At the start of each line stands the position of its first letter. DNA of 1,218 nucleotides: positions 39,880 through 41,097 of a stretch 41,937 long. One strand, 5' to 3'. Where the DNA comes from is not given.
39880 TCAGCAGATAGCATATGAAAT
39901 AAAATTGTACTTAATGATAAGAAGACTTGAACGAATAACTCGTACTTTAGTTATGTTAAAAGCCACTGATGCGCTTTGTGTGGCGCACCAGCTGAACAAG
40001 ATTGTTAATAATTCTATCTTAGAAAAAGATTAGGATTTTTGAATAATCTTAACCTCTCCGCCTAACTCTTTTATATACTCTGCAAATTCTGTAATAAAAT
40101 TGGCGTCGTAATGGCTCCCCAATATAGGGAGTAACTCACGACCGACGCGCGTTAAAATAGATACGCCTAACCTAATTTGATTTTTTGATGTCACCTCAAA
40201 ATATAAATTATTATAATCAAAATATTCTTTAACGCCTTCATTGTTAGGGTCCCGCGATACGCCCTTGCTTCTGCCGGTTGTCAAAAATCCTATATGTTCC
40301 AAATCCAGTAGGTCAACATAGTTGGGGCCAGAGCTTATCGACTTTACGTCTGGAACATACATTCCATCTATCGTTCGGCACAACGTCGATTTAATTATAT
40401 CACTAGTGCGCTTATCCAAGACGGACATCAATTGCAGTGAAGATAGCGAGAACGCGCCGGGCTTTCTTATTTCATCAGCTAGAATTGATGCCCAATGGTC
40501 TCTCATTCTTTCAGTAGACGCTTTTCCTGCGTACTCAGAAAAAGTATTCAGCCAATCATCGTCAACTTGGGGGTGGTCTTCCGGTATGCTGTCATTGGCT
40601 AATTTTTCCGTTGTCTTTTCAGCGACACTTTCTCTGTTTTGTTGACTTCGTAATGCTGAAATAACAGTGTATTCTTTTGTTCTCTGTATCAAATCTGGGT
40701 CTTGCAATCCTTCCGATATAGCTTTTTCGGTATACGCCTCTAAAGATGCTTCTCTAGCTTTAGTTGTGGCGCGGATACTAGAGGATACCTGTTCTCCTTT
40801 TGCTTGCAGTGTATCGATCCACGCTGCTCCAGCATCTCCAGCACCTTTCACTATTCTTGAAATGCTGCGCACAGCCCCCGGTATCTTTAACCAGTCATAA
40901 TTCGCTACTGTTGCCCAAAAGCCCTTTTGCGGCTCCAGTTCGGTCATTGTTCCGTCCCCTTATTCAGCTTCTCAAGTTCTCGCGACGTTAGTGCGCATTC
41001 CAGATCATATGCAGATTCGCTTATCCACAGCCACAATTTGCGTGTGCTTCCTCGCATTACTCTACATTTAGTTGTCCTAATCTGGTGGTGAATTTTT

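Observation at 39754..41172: AT-rich immunity-region moron: DUF2806-family protein with a coupled 37-aa ORF and its own terminator, a candidate prophage-encoded exclusion/defence module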

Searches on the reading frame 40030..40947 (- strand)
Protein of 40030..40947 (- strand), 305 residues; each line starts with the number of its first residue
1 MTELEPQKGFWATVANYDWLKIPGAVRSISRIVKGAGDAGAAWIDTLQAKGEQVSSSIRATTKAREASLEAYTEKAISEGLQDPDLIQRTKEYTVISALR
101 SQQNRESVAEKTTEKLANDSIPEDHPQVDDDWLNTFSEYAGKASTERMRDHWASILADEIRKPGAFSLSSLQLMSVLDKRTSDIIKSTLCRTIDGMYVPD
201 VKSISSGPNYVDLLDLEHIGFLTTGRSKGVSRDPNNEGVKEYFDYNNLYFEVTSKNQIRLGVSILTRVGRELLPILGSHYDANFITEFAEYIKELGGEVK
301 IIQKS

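Call 4: search_protein_families(library=pfam, proteins=[window:40030-40947:-], max_evalue=0.1)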
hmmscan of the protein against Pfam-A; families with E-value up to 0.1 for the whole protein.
window:40030-40947:- (305 aa): 1 family
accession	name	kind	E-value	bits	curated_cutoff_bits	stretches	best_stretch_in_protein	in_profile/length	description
PF10987.13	DUF2806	-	1.1e-21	78.1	24.5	1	88-187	1-97/221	Protein of unknown function (DUF2806)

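Call 5: search_protein_families(library=padloc, proteins=[window:40030-40947:-], max_evalue=0.1)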
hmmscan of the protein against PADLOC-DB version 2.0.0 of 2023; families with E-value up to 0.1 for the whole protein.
window:40030-40947:- (305 aa): 0 families

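Call 6: search_protein_families(library=phrogs, proteins=[window:40030-40947:-], max_evalue=0.01)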
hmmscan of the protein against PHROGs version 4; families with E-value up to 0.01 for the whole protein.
window:40030-40947:- (305 aa): 0 families

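Call 7: search_protein_families(library=ncbifam, proteins=[window:40030-40947:-], max_evalue=0.1)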
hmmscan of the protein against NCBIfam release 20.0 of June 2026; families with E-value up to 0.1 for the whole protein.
window:40030-40947:- (305 aa): 3 families
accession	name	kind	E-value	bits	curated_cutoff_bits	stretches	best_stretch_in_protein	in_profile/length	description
TIGR03899.1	TIGR03899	hypoth_equivalog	1.7e-17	63.8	155.65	1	83-187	16-117/250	TIGR03899 family protein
NF002480.1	PRK01747.1-1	equivalog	0.061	11.7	540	1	29-68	249-288/645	bifunctional tRNA (5-methylaminomethyl-2-thiouridine)(34)-methyltransferase MnmC2/FAD-dependent 5-carboxymethylaminomethyl-2-thiouridine(34)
NF008354.0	PRK11143.1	equivalog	0.083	11.8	254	0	9-75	251-316/359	glycerophosphodiester phosphodiesterase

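Call 9: search_dna_similar(query=window:40030-40947:-, collection=phages, mode=protein, max_rows=40, max_evalue=0.001)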
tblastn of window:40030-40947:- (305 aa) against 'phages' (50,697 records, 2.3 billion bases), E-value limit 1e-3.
Records with a match: 2; places in all: 2; records where one place covers at least 80% of the query: 0.
Best place of each record, by identity: <60% 2.
By first word of the organism name: Sinorhizobium 1; Paracoccus 1.
By host as written in the record: Sinorhizobium sp. LM21 1; Paracoccus kondratievae NCIMB 13773T 1.
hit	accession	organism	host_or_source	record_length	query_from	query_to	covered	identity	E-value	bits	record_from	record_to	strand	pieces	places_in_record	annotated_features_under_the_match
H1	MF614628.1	Sinorhizobium phage phi3LM21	Sinorhizobium sp. LM21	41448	100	278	59%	30.9%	8e-13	75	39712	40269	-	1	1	hypothetical protein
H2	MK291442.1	Paracoccus phage vB_PkoS_Pkon1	Paracoccus kondratievae NCIMB 13773T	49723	25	199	57%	28.7%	4e-13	76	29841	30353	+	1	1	hypothetical protein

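Call 10: get_annotated_region(hit=H1, flank=4000)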
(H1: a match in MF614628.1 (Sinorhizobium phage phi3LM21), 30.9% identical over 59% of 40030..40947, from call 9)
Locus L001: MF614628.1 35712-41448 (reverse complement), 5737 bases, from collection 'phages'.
description: Sinorhizobium phage phi3LM21, complete genome.
organism: Sinorhizobium phage phi3LM21 (NCBI taxid 2029634)
taxonomy: Viruses; Duplodnaviria; Heunggongvirae; Uroviricota; Caudoviricetes
host: Sinorhizobium sp. LM21; source: -; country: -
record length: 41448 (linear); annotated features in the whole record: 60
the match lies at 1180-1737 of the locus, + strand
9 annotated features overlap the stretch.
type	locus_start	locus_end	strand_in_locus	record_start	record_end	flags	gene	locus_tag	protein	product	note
CDS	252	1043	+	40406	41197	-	-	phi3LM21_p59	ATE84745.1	hypothetical protein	-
CDS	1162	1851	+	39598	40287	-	-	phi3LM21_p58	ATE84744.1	hypothetical protein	-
CDS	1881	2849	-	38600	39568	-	-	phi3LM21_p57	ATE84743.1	ATP-dependent DNA ligase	-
CDS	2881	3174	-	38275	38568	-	-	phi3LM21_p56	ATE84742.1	hypothetical protein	-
CDS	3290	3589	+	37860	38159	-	-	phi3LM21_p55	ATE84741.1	hypothetical protein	-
CDS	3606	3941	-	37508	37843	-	-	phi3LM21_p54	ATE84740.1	hypothetical protein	-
CDS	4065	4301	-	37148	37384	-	-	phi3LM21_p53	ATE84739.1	hypothetical protein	-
CDS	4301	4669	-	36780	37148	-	-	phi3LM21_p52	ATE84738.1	ammonia monooxygenase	-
CDS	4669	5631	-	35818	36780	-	-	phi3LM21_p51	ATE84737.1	chitinase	-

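Call 11: get_annotated_region(hit=H2, flank=5000)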
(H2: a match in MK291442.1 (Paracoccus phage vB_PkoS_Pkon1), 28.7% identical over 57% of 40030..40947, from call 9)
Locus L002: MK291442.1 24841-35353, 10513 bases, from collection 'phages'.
description: Paracoccus phage vB_PkoS_Pkon1, complete genome.
organism: Paracoccus phage vB_PkoS_Pkon1 (NCBI taxid 2500568)
taxonomy: Viruses; Duplodnaviria; Heunggongvirae; Uroviricota; Caudoviricetes
host: Paracoccus kondratievae NCIMB 13773T; source: -; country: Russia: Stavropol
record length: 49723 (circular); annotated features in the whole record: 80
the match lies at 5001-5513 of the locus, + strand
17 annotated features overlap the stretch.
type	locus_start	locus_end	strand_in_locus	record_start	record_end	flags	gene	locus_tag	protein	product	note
CDS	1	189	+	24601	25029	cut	-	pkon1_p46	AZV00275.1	tail terminator protein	-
CDS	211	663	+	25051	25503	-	-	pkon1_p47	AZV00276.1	hypothetical protein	-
CDS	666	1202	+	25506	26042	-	-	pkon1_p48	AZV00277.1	hypothetical protein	-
CDS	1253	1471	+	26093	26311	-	-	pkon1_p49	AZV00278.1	hypothetical protein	-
CDS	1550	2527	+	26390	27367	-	-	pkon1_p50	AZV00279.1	hypothetical protein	-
CDS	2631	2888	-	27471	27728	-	-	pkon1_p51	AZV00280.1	Arc-like DNA-binding protein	-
CDS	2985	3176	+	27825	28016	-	-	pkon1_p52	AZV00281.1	Arc-family transcriptional repressor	-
CDS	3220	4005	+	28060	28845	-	-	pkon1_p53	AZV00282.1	DNA-binding domain (KilA-N) containing protein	-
CDS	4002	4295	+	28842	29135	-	-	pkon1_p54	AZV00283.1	hypothetical protein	-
CDS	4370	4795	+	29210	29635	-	-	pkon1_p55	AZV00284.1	hypothetical protein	-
CDS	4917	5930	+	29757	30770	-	-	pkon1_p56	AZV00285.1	hypothetical protein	-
CDS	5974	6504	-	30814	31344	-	-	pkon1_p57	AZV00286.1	peptidoglycan-binding domain-containing protein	-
CDS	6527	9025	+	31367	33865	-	-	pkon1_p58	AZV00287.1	tail length tape measure protein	-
CDS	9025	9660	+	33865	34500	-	-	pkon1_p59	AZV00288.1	hypothetical protein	-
CDS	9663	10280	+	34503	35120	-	-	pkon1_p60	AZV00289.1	hypothetical protein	-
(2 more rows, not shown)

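Call 12: find_homologous_proteins(query=window:40030-40947:-, max_evalue=0.001)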
Query window:40030-40947:- (305 aa): 3 proteins with E <= 0.001 among 1108 candidates.
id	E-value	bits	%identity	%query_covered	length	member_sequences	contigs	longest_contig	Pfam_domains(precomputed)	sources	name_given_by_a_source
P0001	1.2e-197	673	100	100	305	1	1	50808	PF10987.14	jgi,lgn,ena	-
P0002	3.5e-35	140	35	86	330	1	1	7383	PF10987.14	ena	-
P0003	7.7e-30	123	33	96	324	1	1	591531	PF10987.14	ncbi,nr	ncbi:DUF2806 domain-containing protein [Ochrobactrum sp. MR34]|nr:DUF2806 domain-containing protein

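Call 13: find_encoding_contigs(protein=P0001, flank=10000, max_places=4)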
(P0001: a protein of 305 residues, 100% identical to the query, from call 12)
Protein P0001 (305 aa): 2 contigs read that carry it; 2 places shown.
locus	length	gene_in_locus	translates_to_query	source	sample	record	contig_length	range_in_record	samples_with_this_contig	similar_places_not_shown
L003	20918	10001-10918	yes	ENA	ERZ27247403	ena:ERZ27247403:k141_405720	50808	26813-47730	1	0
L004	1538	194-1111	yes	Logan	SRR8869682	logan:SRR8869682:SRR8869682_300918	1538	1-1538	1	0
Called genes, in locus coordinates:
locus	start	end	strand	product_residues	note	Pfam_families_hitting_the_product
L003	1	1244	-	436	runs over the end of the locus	PF04466:Terminase_3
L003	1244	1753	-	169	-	-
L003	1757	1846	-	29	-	-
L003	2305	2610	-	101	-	-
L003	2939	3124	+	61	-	-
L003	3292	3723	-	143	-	-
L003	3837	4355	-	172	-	-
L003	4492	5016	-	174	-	PF08299:Bac_DnaA_C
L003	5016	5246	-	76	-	PF01726:LexA_DNA_bind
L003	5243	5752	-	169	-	-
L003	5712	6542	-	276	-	-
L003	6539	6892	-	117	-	PF05866:RusA (weak)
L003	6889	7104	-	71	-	-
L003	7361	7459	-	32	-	-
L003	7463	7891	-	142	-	-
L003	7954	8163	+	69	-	-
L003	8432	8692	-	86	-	PF10073:GapR_DNA-bd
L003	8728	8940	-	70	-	PF01381:HTH_3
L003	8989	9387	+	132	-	-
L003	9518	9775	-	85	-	-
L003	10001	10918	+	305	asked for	PF10987:DUF2806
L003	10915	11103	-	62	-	-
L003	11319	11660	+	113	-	-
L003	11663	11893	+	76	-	-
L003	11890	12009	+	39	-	-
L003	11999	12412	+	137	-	-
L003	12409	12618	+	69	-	-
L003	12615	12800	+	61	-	-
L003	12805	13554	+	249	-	-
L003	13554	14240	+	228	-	-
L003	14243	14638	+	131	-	PF00436:SSB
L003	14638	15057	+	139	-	-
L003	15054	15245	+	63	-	-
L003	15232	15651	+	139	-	-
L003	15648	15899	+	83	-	-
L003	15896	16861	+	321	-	-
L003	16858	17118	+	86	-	-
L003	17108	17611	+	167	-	PF14354:Lar_restr_allev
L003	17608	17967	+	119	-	-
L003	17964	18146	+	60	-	PF14354:Lar_restr_allev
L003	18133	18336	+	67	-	-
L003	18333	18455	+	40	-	-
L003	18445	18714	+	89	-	-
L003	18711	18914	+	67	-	-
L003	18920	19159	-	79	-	-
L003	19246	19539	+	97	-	PF12728:HTH_17 (weak)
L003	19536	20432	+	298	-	PF00589:Phage_integrase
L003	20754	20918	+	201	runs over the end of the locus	-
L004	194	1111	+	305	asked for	PF10987:DUF2806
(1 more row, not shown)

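Call 14: find_encoding_contigs(protein=P0003, flank=10000, max_places=4)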
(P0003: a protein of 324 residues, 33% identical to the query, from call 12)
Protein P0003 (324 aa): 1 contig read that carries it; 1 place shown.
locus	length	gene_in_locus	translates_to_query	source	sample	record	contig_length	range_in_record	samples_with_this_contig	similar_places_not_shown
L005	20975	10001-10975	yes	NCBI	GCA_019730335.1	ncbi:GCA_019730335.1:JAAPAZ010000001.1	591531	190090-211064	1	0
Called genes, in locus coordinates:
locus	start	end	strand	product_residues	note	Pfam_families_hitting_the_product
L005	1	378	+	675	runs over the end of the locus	PF16510:P22_portal, PF23899:SU10_portal (weak)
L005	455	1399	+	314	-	-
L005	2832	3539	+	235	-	PF24175:SU10_adaptor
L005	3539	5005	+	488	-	-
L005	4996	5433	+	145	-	-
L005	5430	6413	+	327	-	PF13884:Peptidase_S74 (faint)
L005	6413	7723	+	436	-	-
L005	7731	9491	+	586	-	-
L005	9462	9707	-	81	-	-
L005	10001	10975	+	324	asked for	PF10987:DUF2806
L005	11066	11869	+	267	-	-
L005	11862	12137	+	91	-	-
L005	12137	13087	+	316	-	PF07484:Collar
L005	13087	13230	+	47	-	-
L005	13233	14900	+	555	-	-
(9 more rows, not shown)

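Call 15: find_encoding_contigs(protein=P0002, flank=10000, max_places=4)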
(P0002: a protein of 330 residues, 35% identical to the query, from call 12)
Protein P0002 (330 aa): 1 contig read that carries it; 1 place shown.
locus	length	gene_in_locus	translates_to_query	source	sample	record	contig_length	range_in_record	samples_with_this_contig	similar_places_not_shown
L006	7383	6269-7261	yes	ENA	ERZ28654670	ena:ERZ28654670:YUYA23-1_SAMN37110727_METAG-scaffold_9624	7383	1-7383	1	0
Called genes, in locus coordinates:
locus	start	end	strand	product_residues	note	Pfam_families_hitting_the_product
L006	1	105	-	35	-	?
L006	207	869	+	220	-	-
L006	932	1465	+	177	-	PF04985:Phage_tube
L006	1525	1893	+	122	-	-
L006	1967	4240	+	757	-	PF10145:PhageMin_Tail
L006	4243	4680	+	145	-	PF06995:Phage_P2_GpU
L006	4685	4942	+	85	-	-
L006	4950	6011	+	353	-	-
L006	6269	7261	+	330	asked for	PF10987:DUF2806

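Call 34: find_homologous_proteins(query=A2, max_evalue=0.001)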
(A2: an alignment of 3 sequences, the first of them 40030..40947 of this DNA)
Query A2 (3 sequences) (305 aa, profile of the alignment): 66 proteins with E <= 0.001 among 8000 candidates.
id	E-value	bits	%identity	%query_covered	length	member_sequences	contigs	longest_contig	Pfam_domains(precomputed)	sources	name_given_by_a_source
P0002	8.7e-152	523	35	86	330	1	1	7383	PF10987.14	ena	-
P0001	3.5e-148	511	100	100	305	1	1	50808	PF10987.14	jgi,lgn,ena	-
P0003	6.3e-141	488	33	96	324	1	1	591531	PF10987.14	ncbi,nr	ncbi:DUF2806 domain-containing protein [Ochrobactrum sp. MR34]|nr:DUF2806 domain-containing protein 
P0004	5.8e-81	291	44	96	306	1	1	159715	PF10987.14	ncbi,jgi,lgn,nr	ncbi:MAG: DUF2806 domain-containing protein [Brucellaceae bacterium]|jgi:hypothetical protein|nr:DUF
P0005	7.2e-78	280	40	96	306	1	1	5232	PF10987.14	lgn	-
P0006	3.2e-73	265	39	95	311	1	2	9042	PF10987.14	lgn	-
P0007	4.1e-73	265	35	89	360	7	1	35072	PF10987.14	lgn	-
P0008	6.7e-73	264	39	96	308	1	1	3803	PF10987.14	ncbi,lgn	-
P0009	6.8e-73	264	37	94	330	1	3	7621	PF10987.14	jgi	jgi:hypothetical protein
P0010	1.7e-72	263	36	99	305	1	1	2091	PF10987.14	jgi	jgi:hypothetical protein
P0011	5.0e-72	261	36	94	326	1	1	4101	PF10987.14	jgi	jgi:hypothetical protein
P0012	6.1e-72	261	39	96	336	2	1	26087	PF10987.14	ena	-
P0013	1.7e-71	259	35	88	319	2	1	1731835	PF10987.14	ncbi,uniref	ncbi:DUF2806 domain-containing protein [Brucella pseudogrignonensis]|uniref:DUF2806 domain-containin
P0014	2.1e-70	256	38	99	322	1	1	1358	PF10987.14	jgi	jgi:uncharacterized protein DUF2806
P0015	2.7e-70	255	37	98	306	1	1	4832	PF10987.14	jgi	jgi:uncharacterized protein DUF2806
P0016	1.5e-69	253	34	90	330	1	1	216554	PF10987.14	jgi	jgi:hypothetical protein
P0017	4.3e-69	252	31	89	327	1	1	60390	PF10987.14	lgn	-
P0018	2.5e-68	249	37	97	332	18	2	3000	PF10987.14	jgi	jgi:hypothetical protein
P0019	2.0e-67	246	36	96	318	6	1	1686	PF10987.14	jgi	jgi:hypothetical protein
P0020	3.0e-67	246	36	94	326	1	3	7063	PF10987.14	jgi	jgi:hypothetical protein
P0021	1.5e-65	240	31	90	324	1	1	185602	PF10987.14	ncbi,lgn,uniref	ncbi:DUF2806 domain-containing protein [Bosea sp. MMO-172]|uniref:DUF2806 domain-containing protein 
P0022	2.5e-65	239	33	96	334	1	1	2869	PF10987.14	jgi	jgi:hypothetical protein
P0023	4.7e-64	235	36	91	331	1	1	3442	PF10987.14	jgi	jgi:Protein of unknown function (DUF2806)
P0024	3.3e-63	232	36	94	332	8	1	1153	PF10987.14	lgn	-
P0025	4.9e-63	232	37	96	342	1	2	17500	PF10987.14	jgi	jgi:hypothetical protein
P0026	9.8e-63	231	35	90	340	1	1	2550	PF10987.14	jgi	jgi:hypothetical protein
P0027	1.6e-62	230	34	85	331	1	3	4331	PF10987.14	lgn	-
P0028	5.7e-61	225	37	83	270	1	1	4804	PF10987.14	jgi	jgi:hypothetical protein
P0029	1.5e-58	217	41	61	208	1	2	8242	PF10987.14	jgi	jgi:hypothetical protein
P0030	2.3e-58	216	32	89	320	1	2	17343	PF10987.14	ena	-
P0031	5.8e-56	208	42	67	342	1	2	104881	PF10987.14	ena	-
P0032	1.1e-52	198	39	59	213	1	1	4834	PF10987.14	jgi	jgi:hypothetical protein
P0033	8.6e-51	191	34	68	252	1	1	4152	PF10987.14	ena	-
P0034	1.5e-48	184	34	79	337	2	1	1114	PF10987.14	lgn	-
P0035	2.3e-48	183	30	83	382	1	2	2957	PF10987.14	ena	-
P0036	1.7e-45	174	33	82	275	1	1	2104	PF10987.14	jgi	-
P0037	5.6e-44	169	35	66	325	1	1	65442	PF10987.14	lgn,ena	-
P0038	1.9e-42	164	38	62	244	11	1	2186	PF10987.14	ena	-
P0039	3.1e-42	163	29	83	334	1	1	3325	PF10987.14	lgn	-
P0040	6.4e-42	162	32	91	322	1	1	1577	PF10987.14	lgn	-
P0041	1.3e-41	161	31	84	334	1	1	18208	PF10987.14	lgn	-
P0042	1.3e-41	161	42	57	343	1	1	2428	PF10987.14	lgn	-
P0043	2.1e-39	154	38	46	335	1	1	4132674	PF10987.14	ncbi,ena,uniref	ncbi:DUF2806 domain-containing protein [Lichenicoccus sp.]|uniref:DUF2806 domain-containing protein 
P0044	5.5e-37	146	35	63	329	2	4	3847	PF10987.14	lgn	-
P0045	5.0e-35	140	43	33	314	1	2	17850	PF10987.14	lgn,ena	-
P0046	1.7e-34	138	44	33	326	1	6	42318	PF10987.14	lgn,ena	-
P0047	6.8e-34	136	34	63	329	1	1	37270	PF10987.14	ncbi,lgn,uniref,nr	ncbi:DUF2806 domain-containing protein [Brevundimonas sp. P7753]|uniref:DUF2806 domain-containing pr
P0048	2.1e-33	134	29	83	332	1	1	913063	PF10987.14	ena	-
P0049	9.1e-29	119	28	90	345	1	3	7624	PF10987.14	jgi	jgi:hypothetical protein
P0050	5.2e-28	117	30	46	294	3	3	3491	PF10987.14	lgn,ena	-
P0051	1.4e-27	115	27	82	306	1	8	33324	PF10987.14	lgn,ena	-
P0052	5.6e-26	110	26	79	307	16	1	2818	PF10987.14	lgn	-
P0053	1.3e-24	105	30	37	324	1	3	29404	PF10987.14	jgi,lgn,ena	-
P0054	2.5e-24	104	32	35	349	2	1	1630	PF10987.14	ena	-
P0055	4.5e-24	104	24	82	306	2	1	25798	PF10987.14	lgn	-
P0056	3.1e-23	101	28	58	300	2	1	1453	PF10987.14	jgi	jgi:hypothetical protein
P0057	1.2e-22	99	23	82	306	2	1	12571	PF10987.14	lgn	-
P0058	3.3e-22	98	30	58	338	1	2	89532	PF10987.14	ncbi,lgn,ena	-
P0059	3.6e-22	97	28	60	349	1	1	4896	PF10987.14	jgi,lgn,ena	-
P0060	4.3e-22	97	25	89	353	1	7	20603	PF10987.14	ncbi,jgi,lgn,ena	-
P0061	4.8e-22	97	30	71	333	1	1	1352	PF10987.14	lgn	-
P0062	2.6e-21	95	24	77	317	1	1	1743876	PF10987.14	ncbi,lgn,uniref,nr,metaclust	ncbi:conserved hypothetical protein [[Clostridium] sordellii]|uniref:DUF2806 domain-containing prote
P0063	2.9e-21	94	22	69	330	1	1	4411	PF10987.14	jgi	jgi:hypothetical protein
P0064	2.6e-19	88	24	90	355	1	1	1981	PF10987.14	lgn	-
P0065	1.0e-18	86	28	52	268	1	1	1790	PF10987.14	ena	-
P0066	1.7e-12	66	27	49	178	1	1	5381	PF10987.14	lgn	-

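Call 38: search_solved_structures(query=A3, max_evalue=10, show_alignments=2)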
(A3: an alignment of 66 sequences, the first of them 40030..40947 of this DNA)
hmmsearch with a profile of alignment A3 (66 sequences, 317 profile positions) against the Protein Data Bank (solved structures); distinct sequences matched with E-value up to 10: 4.
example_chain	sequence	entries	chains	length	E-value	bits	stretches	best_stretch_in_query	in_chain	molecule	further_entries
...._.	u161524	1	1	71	0.74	12.1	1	44-85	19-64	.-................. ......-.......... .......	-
6kgx_b1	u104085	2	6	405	1.3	11.3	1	167-267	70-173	LR2_Hb | Phycobilisome 31.8 kDa linker polypeptide, phycoerythrin-associated, rod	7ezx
7y4l_b7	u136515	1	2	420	1.4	11.2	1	167-267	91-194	Phycobilisome 31.8 kDa linker polypeptide, phycoerythrin-associated, rod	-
7liz_A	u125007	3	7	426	1.5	11.2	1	167-267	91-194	LR6 | Phycobilisome 31.8 kDa linker polypeptide, phycoerythrin-associated, rod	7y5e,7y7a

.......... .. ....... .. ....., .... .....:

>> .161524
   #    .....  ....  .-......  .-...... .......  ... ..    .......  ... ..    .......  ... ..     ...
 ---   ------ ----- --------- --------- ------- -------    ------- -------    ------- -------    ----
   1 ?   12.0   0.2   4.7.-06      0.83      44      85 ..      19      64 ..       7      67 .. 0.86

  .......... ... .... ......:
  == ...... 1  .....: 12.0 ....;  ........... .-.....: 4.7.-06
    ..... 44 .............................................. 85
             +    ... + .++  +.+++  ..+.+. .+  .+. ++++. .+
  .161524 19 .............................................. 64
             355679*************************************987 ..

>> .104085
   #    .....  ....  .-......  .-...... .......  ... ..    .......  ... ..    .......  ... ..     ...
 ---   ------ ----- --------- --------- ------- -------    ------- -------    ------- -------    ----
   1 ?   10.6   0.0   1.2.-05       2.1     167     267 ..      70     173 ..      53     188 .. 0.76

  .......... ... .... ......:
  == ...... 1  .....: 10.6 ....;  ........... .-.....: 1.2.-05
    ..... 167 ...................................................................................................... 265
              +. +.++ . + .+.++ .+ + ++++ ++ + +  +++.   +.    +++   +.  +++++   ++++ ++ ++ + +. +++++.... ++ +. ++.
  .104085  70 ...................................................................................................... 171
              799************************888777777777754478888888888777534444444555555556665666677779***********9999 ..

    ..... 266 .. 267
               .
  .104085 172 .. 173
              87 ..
